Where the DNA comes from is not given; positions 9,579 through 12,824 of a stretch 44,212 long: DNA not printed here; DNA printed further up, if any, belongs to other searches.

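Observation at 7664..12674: Nuclease-less PglX/MmeI-like m6A methyltransferase translationally coupled to an SNF2 helicase: candidate minimal BREX/DISARM/type-ISP-like module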

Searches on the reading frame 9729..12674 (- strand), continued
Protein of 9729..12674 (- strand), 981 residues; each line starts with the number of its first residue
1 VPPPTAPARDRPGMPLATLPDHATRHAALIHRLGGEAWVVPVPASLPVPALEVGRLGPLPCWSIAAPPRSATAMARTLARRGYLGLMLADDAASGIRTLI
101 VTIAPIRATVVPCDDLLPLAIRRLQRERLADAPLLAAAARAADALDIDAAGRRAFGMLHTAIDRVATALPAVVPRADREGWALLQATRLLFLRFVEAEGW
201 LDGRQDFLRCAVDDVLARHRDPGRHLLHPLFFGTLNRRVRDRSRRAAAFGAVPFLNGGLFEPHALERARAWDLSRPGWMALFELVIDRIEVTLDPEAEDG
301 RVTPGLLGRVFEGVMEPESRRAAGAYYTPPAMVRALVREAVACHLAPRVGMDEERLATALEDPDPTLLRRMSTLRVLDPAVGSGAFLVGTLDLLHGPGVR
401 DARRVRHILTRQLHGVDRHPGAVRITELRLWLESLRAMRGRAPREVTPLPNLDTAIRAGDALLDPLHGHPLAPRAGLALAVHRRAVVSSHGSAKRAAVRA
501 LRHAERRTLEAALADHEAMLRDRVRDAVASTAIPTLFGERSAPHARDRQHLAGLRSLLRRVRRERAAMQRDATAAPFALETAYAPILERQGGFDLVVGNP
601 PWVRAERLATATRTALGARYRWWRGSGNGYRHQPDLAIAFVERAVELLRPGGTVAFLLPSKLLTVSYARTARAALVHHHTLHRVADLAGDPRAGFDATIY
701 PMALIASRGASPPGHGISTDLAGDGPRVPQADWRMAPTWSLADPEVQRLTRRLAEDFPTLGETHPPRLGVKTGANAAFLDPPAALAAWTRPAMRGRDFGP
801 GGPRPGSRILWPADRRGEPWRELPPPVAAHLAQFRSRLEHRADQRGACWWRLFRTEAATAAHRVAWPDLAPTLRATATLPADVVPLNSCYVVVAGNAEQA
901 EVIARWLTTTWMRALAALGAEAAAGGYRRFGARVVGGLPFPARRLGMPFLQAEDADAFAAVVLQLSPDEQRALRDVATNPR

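Call 31: predict_structure(alignment_id=A1)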
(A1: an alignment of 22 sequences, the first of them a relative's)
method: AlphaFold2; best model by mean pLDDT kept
length: 968 residues; sequences in the alignment: 22
mean_pLDDT: 80.5   pTM: 0.76
mean pLDDT of the five models: 80.5, 79.6, 79.1, 76.9, 73.8
residues with pLDDT >= 90: 183; 70-90: 617; 50-70: 145; < 50: 23
segments of 3 or more residues with pLDDT < 50: 1-3, 571-577, 613-617, 682-685
pLDDT, mean of each block of 10 residues (from residue 1): 62 91 85 86 95 82 89 89 87 81 82 89 91 76 80 89 83 84 82 84 86 72 63 63 65 80 86 85 81 65 56 71 92 89 88 89 79 87 87 86 70 81 86 75 73 74 76 71 79 83 91 81 66 80 86 69 53 54 84 79 81 53 87 87 85 81 92 72 59 90 82 80 77 85 88 88 91 93 80 91 87 94 76 75 87 89 81 91 87 90 79 76 86 56 85 89 71
secondary structure, 60 per line:
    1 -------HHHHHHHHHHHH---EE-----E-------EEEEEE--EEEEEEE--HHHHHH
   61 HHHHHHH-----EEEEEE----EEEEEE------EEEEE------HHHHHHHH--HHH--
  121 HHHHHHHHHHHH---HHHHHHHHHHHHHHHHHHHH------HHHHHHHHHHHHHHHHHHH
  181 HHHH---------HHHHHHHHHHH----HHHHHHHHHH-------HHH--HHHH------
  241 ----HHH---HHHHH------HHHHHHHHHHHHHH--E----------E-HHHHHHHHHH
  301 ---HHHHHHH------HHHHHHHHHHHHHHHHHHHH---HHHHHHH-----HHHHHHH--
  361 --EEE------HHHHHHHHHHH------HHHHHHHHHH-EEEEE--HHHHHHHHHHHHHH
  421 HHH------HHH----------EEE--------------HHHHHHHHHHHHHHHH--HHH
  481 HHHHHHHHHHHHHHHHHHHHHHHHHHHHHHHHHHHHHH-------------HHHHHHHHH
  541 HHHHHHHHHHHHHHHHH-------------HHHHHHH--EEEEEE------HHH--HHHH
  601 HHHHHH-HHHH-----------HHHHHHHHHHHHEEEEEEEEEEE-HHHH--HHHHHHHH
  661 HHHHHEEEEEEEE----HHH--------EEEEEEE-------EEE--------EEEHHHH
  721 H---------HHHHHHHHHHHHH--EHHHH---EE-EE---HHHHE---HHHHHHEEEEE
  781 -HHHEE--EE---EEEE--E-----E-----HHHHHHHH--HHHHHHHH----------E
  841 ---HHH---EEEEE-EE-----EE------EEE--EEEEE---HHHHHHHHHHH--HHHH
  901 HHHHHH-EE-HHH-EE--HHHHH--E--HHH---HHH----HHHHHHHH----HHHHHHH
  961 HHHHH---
elements in order (helices of 4 or more, strands of 3 or more residues): H8-19 E38-43 E46-52 H55-67 E73-78 E83-88 E95-99 H106-113 H121-132 H136-155 H162-184 H194-204 H209-218 H231-234 H251-255 H262-275 H291-300 H304-310 H317-336 H340-346 H352-358 E363-365 H372-382 H389-398 E400-404 H407-423 E443-445 H460-475 H478-518 H532-557 H571-577 E580-585 H597-606 H608-611 H623-634 E635-645 H647-650 H653-665 E666-673 E689-695 E703-705 E714-716 H717-721 H731-743 H747-750 H762-765 H770-775 E776-780 E794-797 H812-819 H822-829 E850-854 E871-873 E876-880 H884-894 H897-906 H919-923 H942-949 H954-965

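Call 35: fold_search(model_id=the predicted structure, library=pdb)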
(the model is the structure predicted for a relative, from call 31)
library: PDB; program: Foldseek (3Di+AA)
matches with E <= 10: 194; with E <= 0.001: 80
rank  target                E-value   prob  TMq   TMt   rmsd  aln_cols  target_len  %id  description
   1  9ewz_C                1.8e-17  1.00  0.48  0.40  13.2      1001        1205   14  Cryo-EM structure of the E. coli BrxX methyltransferase in complex with DNA (released 2025-03-05)
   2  8q56_A                2.0e-17  1.00  0.43  0.36  14.2      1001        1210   14  PglX methyltransferase of Salmonella BREX phage defence system (aka BrxX) bound to inhibitor Ocr (released 2024-08-21)
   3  7lt5_C                8.7e-17  1.00  0.42  0.70   7.7       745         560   12  CamA Adenine Methyltransferase Complexed to Cognate Substrate DNA and Cofactor SAH (released 2021-05-19)
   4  8c45_B                1.1e-16  1.00  0.42  0.34  14.9      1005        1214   14  PglX methyltransferase from the Salmonella BREX phage defence system (aka BrxX) (released 2024-07-10)
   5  7rfk_C                1.3e-16  1.00  0.42  0.69   7.8       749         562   12  CamA Adenine Methyltransferase Complexed to Cognate Substrate DNA and Inhibitor Sinefungin (released 2021-09-15)
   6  7rfl_B                1.5e-16  1.00  0.41  0.67   8.0       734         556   12  CamA Adenine Methyltransferase Complexed to Cognate Substrate DNA and Inhibitor SGC0946 (released 2021-09-15)
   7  7lt5_B                1.6e-16  1.00  0.43  0.69   7.7       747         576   12  CamA Adenine Methyltransferase Complexed to Cognate Substrate DNA and Cofactor SAH (released 2021-05-19)
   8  7rfk_B                1.6e-16  1.00  0.42  0.67   8.5       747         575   12  CamA Adenine Methyltransferase Complexed to Cognate Substrate DNA and Inhibitor Sinefungin (released 2021-09-15)
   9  8c45_A                1.6e-16  1.00  0.44  0.36  14.1      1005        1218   14  PglX methyltransferase from the Salmonella BREX phage defence system (aka BrxX) (released 2024-07-10)
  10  7lni_A                2.0e-16  1.00  0.41  0.69   8.0       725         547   12  SeMet CamA Adenine Methyltransferase Complexed to Cognate Substrate DNA (released 2021-05-19)
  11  7rfn_C                4.7e-16  1.00  0.40  0.70   8.0       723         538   12  CamA Adenine Methyltransferase Complexed to Cognate Substrate DNA and Inhibitor SGC8158 (released 2021-09-15)
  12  7rfk_A                6.1e-16  1.00  0.42  0.69   6.9       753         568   12  CamA Adenine Methyltransferase Complexed to Cognate Substrate DNA and Inhibitor Sinefungin (released 2021-09-15)
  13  8cxy_C                6.4e-16  1.00  0.40  0.69   8.0       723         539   12  CamA Adenine Methyltransferase Complexed to Cognate Substrate DNA and Inhibitor N6-(2-Phenethyl)adenosine (Compound 8) (released 2023-01-11)
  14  7rfn_A                6.7e-16  1.00  0.40  0.68   8.1       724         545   12  CamA Adenine Methyltransferase Complexed to Cognate Substrate DNA and Inhibitor SGC8158 (released 2021-09-15)
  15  7qw5_A                7.7e-16  1.00  0.39  0.67   6.9       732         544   13  Adenine-specific DNA methyltransferase M.BseCI complexed with AdoHcy and cognate unmethylated DNA duplex (released 2023-01-25)
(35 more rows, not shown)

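Call 47: search_protein_families(library=pfam, proteins=[L083:2482-5817:+, L083:5810-6361:+, L083:6354-7610:+, L083:7613-10915:+, L085:9790-11028:+, L085:11025-14396:+, L084:13702-16950:+], max_evalue=0.001)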
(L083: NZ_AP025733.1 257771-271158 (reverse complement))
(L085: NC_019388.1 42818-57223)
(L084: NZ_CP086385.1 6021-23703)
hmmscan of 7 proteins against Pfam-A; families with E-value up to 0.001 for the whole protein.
L083:2482-5817:+ (1111 aa): 5 families
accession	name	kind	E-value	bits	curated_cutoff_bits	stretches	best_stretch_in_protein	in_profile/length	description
PF07669.17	Eco57I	-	4.6e-46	157.4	25.3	1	490-774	1-171/171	Eco57I restriction-modification methylase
PF12950.13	TaqI_C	-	7.2e-12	46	26.5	1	893-1054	1-118/118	TaqI-like C-terminal specificity domain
PF02384.22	N6_Mtase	-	3.4e-10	40.2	20.4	0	675-804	119-248/311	N-6 DNA Methylase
PF20473.4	MmeI_Mtase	-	4.2e-09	36.4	27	1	425-511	8-84/259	MmeI, DNA-methyltransferase domain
PF20465.4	MmeI_hel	-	0.00095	20.3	27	0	216-292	4-75/75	MmeI, helicase spacer domain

L083:5810-6361:+ (183 aa): 1 family
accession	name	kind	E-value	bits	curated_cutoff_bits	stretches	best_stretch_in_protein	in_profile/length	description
PF04100.18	Vps53_N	-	0.00048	19.7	26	1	63-165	127-227/372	Vps53, N-terminal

L083:6354-7610:+ (418 aa): 0 families

L083:7613-10915:+ (1100 aa): 5 families
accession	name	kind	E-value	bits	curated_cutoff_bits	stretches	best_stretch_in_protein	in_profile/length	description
PF00271.37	Helicase_C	-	6.8e-18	65.4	23.5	1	635-773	2-110/110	Helicase conserved C-terminal domain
PF00176.29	SNF2-rel_dom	-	1.2e-15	57.8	24.9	2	320-440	112-226/290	SNF2-related domain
PF13091.12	PLDc_2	-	4.2e-11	43.3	27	1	49-170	33-125/132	PLD-like domain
PF04851.21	ResIII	-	1.4e-08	35.2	22.5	1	233-378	2-163/164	Type III restriction enzyme, res subunit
PF00270.35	DEAD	-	6.7e-06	26.4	26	0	329-379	112-162/167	DEAD/DEAH box helicase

L085:9790-11028:+ (412 aa): 0 families

L085:11025-14396:+ (1123 aa): 6 families
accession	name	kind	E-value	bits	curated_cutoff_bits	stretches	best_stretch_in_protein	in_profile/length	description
PF00271.37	Helicase_C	-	2.3e-15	57.2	23.5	1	723-836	4-110/110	Helicase conserved C-terminal domain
PF00176.29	SNF2-rel_dom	-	2.3e-13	50.4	24.9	1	346-414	118-185/290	SNF2-related domain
PF13091.12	PLDc_2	-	4.9e-09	36.6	27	1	21-195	5-132/132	PLD-like domain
PF00270.35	DEAD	-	1.6e-06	28.4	26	0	351-393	115-161/167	DEAD/DEAH box helicase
PF04851.21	ResIII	-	4.9e-06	27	22.5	0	351-392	123-162/164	Type III restriction enzyme, res subunit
PF09565.16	RE_NgoFVII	-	5.9e-05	22.9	23.8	0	125-201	82-155/162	NgoFVII restriction endonuclease N-terminal PLD domain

L084:13702-16950:+ (1082 aa): 3 families
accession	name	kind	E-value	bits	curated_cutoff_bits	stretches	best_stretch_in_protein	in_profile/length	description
PF00271.37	Helicase_C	-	1e-12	48.7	23.5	1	652-778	12-110/110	Helicase conserved C-terminal domain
PF13091.12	PLDc_2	-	4.5e-10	39.9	27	1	104-175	60-132/132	PLD-like domain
PF00176.29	SNF2-rel_dom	-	9.1e-08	32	24.9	0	334-439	126-227/290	SNF2-related domain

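Call 58: find_related_loci(query=A1, collection=viral_contigs, flank=8000)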
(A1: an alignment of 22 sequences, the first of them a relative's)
Query A1 (968 aa) in viral_contigs; peptide patterns used: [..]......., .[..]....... (x = any residue, [..] = any of these).
55 stretches matched a pattern; 25 encode a relative of the query (tblastn E <= 1e-3); 25 distinct loci.
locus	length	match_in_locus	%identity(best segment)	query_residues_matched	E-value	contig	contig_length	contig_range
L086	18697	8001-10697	22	175-928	8e-43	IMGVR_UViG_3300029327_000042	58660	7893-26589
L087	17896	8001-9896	25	175-710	5e-42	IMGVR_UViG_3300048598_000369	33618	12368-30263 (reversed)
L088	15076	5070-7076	22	139-738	7e-40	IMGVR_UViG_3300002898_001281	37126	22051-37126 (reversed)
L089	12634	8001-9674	22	185-665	2e-37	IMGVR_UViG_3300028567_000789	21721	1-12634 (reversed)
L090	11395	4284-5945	23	116-663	6e-35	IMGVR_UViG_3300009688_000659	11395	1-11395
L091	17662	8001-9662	23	116-663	6e-35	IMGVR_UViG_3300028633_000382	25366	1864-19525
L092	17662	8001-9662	23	116-663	6e-35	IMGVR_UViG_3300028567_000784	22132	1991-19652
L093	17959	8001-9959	23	175-721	2e-38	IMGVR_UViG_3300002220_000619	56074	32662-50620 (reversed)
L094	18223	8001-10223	23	174-831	2e-33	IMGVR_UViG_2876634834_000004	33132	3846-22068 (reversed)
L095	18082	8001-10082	24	174-789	7e-32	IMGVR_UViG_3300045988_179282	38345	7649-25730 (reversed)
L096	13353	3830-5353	23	175-684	8e-32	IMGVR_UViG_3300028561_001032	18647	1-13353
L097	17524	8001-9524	23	175-684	8e-32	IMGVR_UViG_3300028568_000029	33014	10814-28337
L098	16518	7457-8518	28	175-456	1e-28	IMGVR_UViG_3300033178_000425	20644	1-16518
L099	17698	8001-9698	23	162-676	3e-28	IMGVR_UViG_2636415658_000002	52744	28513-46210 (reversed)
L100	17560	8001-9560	21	175-662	4e-25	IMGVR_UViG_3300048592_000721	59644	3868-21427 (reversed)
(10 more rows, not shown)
